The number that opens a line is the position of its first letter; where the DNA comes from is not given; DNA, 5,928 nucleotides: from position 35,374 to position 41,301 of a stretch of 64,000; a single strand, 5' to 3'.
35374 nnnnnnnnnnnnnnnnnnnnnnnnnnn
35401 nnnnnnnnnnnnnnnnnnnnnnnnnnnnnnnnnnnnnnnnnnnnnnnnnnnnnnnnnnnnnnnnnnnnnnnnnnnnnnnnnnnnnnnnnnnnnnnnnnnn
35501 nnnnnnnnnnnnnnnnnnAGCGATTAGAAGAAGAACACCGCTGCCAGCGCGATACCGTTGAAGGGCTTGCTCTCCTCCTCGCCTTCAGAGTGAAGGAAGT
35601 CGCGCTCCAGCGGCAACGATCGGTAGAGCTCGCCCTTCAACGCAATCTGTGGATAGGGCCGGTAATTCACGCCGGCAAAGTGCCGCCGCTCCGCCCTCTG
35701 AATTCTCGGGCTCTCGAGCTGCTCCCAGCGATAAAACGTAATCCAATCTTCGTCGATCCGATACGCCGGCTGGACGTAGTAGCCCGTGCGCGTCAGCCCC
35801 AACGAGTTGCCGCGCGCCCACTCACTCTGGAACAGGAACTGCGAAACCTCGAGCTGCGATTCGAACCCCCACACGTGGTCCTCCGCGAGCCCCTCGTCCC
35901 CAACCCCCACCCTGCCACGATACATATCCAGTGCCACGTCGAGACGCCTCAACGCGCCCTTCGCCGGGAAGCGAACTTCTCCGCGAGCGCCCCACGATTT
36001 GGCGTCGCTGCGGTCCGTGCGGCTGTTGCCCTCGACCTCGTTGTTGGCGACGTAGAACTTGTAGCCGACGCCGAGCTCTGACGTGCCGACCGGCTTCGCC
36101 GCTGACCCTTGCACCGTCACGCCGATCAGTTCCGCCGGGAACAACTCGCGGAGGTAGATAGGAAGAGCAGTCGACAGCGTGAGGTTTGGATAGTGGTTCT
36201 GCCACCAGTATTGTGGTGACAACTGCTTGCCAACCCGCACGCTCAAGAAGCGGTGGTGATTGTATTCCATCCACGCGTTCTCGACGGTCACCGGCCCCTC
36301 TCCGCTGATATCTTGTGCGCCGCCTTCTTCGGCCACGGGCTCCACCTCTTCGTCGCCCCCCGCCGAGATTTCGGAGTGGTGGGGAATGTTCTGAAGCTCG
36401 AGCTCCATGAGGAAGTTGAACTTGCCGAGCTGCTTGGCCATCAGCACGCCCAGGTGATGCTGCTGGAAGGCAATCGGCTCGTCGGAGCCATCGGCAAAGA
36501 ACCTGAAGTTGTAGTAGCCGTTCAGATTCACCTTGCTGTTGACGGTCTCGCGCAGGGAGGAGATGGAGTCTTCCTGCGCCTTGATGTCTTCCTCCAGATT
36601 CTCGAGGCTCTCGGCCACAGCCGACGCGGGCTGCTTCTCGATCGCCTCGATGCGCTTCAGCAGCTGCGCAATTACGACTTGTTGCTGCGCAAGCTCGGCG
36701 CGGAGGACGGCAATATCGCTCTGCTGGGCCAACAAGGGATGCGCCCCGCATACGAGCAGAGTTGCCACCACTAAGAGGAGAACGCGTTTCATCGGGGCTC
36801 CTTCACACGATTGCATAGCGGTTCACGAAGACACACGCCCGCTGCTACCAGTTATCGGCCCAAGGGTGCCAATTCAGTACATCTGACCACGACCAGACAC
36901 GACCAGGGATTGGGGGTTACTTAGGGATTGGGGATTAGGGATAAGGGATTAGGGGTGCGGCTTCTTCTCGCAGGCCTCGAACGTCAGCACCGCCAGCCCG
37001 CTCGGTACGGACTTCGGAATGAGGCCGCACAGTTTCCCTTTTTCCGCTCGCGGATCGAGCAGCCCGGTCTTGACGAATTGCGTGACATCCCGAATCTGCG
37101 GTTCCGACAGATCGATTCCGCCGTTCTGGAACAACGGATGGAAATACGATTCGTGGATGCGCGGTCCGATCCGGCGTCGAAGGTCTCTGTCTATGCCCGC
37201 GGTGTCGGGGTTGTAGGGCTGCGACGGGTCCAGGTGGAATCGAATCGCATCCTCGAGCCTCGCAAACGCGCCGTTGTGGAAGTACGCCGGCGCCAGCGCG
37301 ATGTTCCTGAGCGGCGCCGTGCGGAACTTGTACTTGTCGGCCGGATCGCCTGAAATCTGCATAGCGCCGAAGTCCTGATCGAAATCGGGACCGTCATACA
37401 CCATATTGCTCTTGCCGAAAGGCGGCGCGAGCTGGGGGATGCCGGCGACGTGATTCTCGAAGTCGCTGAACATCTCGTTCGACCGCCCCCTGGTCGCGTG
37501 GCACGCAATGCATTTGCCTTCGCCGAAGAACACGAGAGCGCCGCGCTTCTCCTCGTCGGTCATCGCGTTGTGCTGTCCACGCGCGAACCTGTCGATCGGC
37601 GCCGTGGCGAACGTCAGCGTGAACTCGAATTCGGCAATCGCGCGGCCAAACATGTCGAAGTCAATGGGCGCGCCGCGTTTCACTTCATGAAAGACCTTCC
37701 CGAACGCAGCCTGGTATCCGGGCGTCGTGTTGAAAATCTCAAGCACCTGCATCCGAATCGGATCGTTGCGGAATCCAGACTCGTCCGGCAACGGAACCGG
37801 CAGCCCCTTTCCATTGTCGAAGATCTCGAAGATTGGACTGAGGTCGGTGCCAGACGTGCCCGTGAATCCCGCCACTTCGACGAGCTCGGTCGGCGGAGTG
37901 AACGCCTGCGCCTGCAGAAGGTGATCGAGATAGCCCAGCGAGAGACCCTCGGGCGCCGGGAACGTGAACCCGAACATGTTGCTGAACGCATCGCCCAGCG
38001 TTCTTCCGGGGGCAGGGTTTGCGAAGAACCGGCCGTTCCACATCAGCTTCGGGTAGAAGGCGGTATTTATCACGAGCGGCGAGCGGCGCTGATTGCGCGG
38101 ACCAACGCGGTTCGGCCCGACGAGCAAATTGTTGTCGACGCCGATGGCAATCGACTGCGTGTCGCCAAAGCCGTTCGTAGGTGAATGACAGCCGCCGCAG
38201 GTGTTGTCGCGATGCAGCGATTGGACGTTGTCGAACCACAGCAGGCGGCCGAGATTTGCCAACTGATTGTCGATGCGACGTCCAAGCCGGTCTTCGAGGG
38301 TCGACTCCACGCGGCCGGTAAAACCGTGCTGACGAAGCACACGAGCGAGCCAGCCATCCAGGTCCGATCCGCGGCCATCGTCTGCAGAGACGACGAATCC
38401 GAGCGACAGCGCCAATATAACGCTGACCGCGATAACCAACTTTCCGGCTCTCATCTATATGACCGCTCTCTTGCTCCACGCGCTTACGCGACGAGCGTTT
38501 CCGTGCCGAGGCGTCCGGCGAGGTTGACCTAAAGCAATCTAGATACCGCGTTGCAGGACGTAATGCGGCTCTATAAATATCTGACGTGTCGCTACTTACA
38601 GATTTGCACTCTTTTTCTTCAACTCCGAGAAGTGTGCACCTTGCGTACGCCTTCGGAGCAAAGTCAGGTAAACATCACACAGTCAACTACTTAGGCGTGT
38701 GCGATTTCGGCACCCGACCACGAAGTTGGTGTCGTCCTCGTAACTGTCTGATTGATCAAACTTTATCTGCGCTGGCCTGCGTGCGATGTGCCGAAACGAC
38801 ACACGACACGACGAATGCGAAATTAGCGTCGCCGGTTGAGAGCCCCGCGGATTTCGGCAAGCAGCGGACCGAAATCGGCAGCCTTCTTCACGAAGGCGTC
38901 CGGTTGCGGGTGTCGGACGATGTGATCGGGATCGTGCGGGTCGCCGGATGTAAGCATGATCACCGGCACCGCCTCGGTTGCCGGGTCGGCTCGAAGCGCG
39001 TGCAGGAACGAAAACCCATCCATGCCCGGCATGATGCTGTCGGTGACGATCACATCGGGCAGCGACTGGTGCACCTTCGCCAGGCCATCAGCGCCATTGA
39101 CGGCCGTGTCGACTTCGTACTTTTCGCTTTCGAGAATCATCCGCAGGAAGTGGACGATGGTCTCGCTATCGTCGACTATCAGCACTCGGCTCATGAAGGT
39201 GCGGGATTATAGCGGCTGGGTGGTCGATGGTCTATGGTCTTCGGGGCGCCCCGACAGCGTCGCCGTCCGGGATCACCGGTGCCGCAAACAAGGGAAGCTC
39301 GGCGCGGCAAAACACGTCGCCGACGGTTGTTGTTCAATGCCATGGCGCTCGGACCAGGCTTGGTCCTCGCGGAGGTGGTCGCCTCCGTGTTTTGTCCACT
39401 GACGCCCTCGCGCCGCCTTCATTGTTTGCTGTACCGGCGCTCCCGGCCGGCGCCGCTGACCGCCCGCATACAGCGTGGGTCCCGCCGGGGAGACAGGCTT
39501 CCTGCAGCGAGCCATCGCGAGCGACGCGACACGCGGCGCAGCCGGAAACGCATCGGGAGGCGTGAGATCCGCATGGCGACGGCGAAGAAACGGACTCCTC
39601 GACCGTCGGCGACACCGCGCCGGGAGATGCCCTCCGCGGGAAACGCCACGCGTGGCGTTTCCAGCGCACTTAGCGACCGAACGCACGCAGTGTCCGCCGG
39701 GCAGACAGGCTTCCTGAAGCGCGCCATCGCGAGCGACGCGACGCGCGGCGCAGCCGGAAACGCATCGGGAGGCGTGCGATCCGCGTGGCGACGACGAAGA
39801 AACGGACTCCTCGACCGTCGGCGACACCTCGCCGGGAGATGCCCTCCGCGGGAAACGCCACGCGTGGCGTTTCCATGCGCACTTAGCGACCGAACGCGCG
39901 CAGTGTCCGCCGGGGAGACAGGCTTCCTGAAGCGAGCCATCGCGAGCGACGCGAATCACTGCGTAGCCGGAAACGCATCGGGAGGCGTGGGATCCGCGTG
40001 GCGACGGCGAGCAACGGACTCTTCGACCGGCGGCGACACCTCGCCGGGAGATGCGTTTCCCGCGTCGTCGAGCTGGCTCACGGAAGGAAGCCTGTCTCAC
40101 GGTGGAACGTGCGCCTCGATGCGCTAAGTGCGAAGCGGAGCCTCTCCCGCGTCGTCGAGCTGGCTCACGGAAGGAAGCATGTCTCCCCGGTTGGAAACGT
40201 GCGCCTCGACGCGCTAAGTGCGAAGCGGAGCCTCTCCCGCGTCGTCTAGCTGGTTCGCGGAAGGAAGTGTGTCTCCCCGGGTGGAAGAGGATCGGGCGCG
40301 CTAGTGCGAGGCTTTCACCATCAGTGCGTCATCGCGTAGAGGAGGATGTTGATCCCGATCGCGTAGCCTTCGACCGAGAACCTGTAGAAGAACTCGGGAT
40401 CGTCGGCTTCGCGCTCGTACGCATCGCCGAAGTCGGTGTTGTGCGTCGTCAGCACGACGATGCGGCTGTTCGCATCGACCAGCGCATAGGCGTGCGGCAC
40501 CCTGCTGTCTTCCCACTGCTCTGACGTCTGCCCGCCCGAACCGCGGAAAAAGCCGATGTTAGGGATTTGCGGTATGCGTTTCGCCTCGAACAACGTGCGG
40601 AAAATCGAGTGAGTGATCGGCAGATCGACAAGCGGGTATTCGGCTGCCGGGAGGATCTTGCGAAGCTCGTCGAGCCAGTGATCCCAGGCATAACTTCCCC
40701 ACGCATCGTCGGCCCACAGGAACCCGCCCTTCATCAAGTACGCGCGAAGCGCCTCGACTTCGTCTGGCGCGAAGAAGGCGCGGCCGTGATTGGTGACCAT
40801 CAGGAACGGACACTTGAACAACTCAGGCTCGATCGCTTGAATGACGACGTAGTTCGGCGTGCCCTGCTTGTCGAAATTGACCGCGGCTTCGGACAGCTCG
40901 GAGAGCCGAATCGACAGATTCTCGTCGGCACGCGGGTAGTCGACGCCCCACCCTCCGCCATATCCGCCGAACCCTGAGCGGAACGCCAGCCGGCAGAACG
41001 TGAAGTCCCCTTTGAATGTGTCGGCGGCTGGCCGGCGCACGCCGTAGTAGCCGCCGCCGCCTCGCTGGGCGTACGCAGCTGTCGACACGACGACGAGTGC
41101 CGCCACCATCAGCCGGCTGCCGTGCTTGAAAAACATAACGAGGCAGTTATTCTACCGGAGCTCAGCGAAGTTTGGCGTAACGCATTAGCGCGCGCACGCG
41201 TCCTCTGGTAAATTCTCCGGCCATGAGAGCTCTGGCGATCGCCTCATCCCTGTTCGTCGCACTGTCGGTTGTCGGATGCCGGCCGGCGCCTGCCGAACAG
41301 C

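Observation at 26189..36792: Wsp-like chemosensory operon that starts with a porin and a small PBP-like protein and ends in an Hpt-REC-HD-GYP output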

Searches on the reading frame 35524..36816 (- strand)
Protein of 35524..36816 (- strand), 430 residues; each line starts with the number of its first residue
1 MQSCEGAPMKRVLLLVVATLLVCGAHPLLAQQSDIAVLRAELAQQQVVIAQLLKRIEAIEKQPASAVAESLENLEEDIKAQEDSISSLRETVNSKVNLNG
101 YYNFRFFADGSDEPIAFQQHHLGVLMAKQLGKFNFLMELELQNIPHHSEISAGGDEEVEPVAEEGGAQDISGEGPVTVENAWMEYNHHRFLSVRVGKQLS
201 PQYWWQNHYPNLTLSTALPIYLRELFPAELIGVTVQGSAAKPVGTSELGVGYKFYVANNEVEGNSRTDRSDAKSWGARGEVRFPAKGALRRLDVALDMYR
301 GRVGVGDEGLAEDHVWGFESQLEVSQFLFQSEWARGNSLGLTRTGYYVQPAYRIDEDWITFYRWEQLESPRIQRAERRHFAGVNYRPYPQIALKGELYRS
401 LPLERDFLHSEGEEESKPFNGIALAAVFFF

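Call 11: search_protein_families(library=pfam, proteins=[window:35524-36816:-], max_evalue=0.01)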
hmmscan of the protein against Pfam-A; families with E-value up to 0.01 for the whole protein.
window:35524-36816:- (430 aa): 0 families

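Call 41: search_protein_families(library=pfam, proteins=[window:35524-36816:-], max_evalue=10)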
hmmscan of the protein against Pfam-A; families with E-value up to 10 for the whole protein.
window:35524-36816:- (430 aa): 9 families
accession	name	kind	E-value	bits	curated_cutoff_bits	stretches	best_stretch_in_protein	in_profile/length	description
PF01544.23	CorA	-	0.013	15.2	27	1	28-99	153-229/292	CorA-like Mg2+ transporter protein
PF11594.13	Med28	-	0.014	16.3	29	2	25-60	64-99/102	Mediator complex subunit 28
PF01231.23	IDO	-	0.045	13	26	1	47-113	169-232/412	Indoleamine 2,3-dioxygenase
PF11559.13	ADIP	-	0.16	12.5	34.3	1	34-93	60-118/151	Afadin- and alpha -actinin-Binding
PF07544.18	Med9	-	0.21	12.1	26.9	1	66-96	40-70/80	RNA polymerase II transcription mediator complex subunit 9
PF04977.20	DivIC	-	0.22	11.8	28.9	1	13-62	4-53/80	Septum formation initiator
PF03961.19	FapA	-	0.22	11.5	31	1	16-95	140-229/272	Flagellar Assembly Protein A beta solenoid domain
PF17082.10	Spc29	-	0.45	10.7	31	1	30-75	129-169/245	Spindle Pole Component 29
PF04102.17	SlyX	-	0.65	11.1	30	1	69-92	3-26/67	SlyX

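Call 42: search_protein_families(library=ncbifam, proteins=[window:35524-36816:-], max_evalue=0.1)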
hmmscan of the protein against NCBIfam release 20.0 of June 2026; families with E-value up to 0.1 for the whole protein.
window:35524-36816:- (430 aa): 3 families
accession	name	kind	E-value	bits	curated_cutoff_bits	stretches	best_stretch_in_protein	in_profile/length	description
NF040576.1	T2SS_GspM_XpsM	equivalog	0.022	14.4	60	1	12-66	7-61/180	type II secretion system protein GspM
NF052320.1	Cbp1_fam_LP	subfamily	0.031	13.8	90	1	32-95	87-149/286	Cbp1 family collagen-binding glycoprotein adhesin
TIGR01843.1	type_I_hlyD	subfamily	0.051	12.5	208.65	1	26-94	195-263/422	HlyD family type I secretion periplasmic adaptor subunit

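Call 54: search_protein_representatives(protein=window:35524-36792:-)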
Query: 422 residues. Proteins with E-value up to 0.001 (for the whole library): 279; up to 1e-10: 124; up to 1e-30: 47. The best 150 are listed.
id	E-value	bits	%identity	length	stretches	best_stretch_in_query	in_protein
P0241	8.6e-164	562.1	61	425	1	1-422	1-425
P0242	1.7e-109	383.2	68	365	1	22-281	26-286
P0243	4.0e-102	359.0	71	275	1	160-386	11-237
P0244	6.2e-100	351.8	63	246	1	175-422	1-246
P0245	2.4e-99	349.8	44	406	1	1-422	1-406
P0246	4.4e-98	345.7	73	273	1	28-254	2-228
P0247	3.4e-88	313.1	96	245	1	1-160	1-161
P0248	2.0e-83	297.4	57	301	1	1-280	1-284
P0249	3.6e-80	286.7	85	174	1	160-308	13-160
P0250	3.3e-74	267.0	55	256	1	129-387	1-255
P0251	2.7e-64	234.4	56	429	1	129-409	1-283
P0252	6.4e-64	233.1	71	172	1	228-374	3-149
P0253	7.1e-64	233.0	46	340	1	5-306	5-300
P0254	1.6e-61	225.2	61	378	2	118-284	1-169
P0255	1.4e-59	218.9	70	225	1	1-163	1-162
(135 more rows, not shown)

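Call 57: search_protein_families(library=pfam, alignment_id=A4, max_evalue=0.01)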
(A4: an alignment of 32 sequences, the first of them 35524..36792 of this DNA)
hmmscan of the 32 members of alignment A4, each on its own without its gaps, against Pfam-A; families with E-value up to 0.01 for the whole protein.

A. member 1, window:35524-36792:- (422 aa): 0 families

B. families by the number of members that match (of 32 scanned): 15 families
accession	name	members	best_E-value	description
PF07396.17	Porin_O_P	6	5e-09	Phosphate-selective porin O and P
PF13609.12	Porin_4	5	5.9e-17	Gram-negative porin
PF21620.4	SlpA_C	2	3.6e-08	S-layer protein SlpA, beta-barrel domain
PF17082.10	Spc29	2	0.0059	Spindle Pole Component 29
PF07642.17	BBP2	1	0.0011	Putative beta-barrel porin-2, OmpL-like. bbp2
PF23203.1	KIF21A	1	0.0017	KIF21A-like domain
PF16740.10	SKA2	1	0.0018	Spindle and kinetochore-associated protein 2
PF14389.11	Lzipper-MIP1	1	0.0023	Leucine-zipper of ternary complex factor MIP1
PF05377.16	FlaC_arch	1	0.0039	Flagella accessory protein C (FlaC)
PF14257.11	DUF4349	1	0.0056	Domain of unknown function (DUF4349)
PF07028.16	DUF1319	1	0.0077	Protein of unknown function (DUF1319)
PF16326.10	ABC_tran_CTD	1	0.0083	ABC transporter C-terminal domain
PF22638.1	FlgK_D1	1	0.0086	Flagellar hook-associated protein FlgK helical domain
PF06005.17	ZapB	1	0.0091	Cell division protein ZapB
PF04871.18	Uso1_p115_C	1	0.0098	Uso1 / p115 like vesicle tethering protein, C terminal region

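Call 64: predict_structure(alignment_id=A4)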
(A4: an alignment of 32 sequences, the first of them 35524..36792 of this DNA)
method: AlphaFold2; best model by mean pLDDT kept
length: 422 residues; sequences in the alignment: 32
mean_pLDDT: 83.8   pTM: 0.74
mean pLDDT of the five models: 83.8, 81.3, 81.3, 81.2, 79.9
residues with pLDDT >= 90: 211; 70-90: 131; 50-70: 54; < 50: 26
segments of 3 or more residues with pLDDT < 50: 140-163
pLDDT, mean of each block of 10 residues (from residue 1): 84 66 66 82 84 81 84 82 82 91 65 89 95 69 43 38 64 96 96 90 92 88 95 93 96 58 86 96 97 81 92 98 96 93 97 97 81 98 96 77 66 94 93
secondary structure, 60 per line:
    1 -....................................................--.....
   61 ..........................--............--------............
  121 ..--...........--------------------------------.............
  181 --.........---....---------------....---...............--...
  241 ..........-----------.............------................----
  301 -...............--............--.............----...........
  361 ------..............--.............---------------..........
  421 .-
elements in order: H2-53 H56-86 E89-100 E109-122 E125-135 E168-180 E183-191 H195-198 H214-217 E221-235 E238-250 E265-274 E281-296 E302-316 E319-330 E333-345 E350-360 E367-380 E383-395 E411-421

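Call 67: fold_search(model_id=the predicted structure, library=pdb)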
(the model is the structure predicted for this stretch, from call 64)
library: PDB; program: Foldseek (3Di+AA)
matches with E <= 10: 801; with E <= 0.001: 183
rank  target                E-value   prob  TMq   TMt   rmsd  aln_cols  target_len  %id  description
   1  9a32_MODEL_1_A        1.1e-11  1.00  0.41  0.46  12.4       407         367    9  Model of E. coli OmpC by in-cell photo-crosslinking MS and deep learning (released 2023-02-24)
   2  5mdq_A                8.9e-11  1.00  0.48  0.55   7.1       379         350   14  Crystal structure of outer membrane expressed Chitoporin VhChip from Vibrio harveyi (released 2017-12-20)
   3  5o9c_A                1.1e-10  1.00  0.52  0.62   6.3       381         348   11  Crystal structure of Omp36 from Enterobacter aerogenes (released 2018-06-27)
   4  1e54_A                1.3e-10  1.00  0.52  0.64   7.0       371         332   12  Anion-selective porin from Comamonas acidovorans (released 2001-07-12)
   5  5ldv                  1.6e-10  1.00  0.41  0.42  12.2       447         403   11  Crystal Structures of MOMP from Campylobacter jejuni (released 2016-10-26)
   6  6ehe                  1.9e-10  1.00  0.49  0.65   5.8       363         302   11  OmpTdeltaL8 (loop L8 deletion mutant of OmpT), an outer membrane protein of Vibrio cholerae (released 2018-04-25)
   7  6ehf                  1.9e-10  1.00  0.48  0.61   8.1       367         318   12  OmpT (in-vitro folded), an outer membrane protein Vibrio cholerae (trimer form) (released 2018-04-25)
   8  2fgq                  2.3e-10  1.00  0.51  0.63   7.2       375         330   13  High resolution X-ray structure of Omp32 in complex with malate (released 2006-01-31)
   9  5mdo_A                2.5e-10  1.00  0.49  0.58   6.8       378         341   14  Crystal structure of in vitro folded Chitoporin VhChip from Vibrio harveyi (crystal form I) (released 2017-12-20)
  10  7eqm_A                3.0e-10  1.00  0.47  0.57   7.4       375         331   14  Apo Truncated VhChiP (Delta 1-19) (released 2022-08-10)
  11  4kr4_B                4.0e-10  1.00  0.49  0.58   6.5       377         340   10  Salmonella typhi OmpF complex with Ampicillin (released 2014-05-28)
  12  8pyz_E                4.2e-10  1.00  0.55  0.66   5.1       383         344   12  Structure of Ompk36GD from Klebsiella pneumonia, solved at wavelength 4.13 A (released 2023-10-25)
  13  2o4v_A                6.9e-10  1.00  0.54  0.55   8.1       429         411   14  An arginine ladder in OprP mediates phosphate specific transfer across the outer membrane (released 2006-12-26)
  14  8byt_A                7.3e-10  1.00  0.48  0.64   6.6       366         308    9  Outer membrane attachment porin OmpM1 from Veillonella parvula, C3 symmetry (released 2023-11-08)
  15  6ehd                  7.7e-10  1.00  0.44  0.55   8.3       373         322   13  OmpT (in-vitro folded), an outer membrane protein of Vibrio cholerae (released 2018-04-25)
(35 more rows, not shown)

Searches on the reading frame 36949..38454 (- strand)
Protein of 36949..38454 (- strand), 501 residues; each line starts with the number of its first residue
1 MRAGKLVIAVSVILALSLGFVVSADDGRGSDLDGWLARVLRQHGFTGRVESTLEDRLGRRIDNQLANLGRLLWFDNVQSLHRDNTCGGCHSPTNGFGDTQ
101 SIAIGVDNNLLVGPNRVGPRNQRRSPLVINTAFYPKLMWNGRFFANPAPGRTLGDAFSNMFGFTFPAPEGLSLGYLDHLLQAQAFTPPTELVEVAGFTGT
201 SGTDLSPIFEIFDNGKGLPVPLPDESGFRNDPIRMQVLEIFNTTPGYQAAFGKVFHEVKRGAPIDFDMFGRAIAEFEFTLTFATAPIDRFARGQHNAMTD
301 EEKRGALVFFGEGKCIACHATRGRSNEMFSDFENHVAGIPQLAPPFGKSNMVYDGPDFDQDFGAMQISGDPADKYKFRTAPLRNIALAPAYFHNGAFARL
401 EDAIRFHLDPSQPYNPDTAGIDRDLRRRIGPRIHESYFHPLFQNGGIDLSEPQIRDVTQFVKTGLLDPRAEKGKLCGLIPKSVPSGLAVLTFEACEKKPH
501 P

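Call 42: search_protein_families(library=ncbifam, proteins=[window:36949-38454:-], max_evalue=0.1)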
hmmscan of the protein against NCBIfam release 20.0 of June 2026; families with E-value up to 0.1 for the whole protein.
window:36949-38454:- (501 aa): 4 families
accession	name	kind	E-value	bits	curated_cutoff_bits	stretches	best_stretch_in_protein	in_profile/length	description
TIGR03981.2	SAM_quin_mod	hypoth_equivalog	8.7e-40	136.8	340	2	261-414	224-365/411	His-Xaa-Ser system-associated MauG-like protein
TIGR04039.1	MXAN_0977_Heme2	hypoth_equivalog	5.9e-30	104.5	362.85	2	234-407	105-275/336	MbnH family di-heme enzyme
TIGR03791.1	TTQ_mauG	equivalog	6.2e-23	81.4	443.85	2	219-407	83-244/291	tryptophan tryptophylquinone biosynthesis enzyme MauG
NF052341.1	hydrazine_gamma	equivalog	0.034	13.1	625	0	292-404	187-308/339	hydrazine synthase subunit gamma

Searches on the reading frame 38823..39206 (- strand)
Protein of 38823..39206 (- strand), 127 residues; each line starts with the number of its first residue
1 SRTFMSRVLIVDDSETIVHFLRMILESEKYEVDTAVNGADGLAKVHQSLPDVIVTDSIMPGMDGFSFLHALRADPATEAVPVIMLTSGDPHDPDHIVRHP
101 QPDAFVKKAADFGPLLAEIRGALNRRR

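Call 61: search_protein_families(library=pfam, proteins=[window:38823-39206:-], max_evalue=0.0001)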
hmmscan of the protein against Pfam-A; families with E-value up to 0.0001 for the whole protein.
window:38823-39206:- (127 aa): 1 family
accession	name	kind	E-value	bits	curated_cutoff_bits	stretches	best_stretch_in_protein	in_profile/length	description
PF00072.30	Response_reg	-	9.1e-21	74.5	30.2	1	8-118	1-109/111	Response regulator receiver domain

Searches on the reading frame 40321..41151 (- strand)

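Call 63: search_protein_families(library=pfam, proteins=[window:40321-41151:-], max_evalue=0.0001)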
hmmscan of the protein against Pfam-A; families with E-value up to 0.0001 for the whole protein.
window:40321-41151:- (276 aa): 1 family
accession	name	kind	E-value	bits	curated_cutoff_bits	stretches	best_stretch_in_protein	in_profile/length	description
PF13709.12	DUF4159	-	6.9e-32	111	25.9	1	65-274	9-202/202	Domain of unknown function (DUF4159)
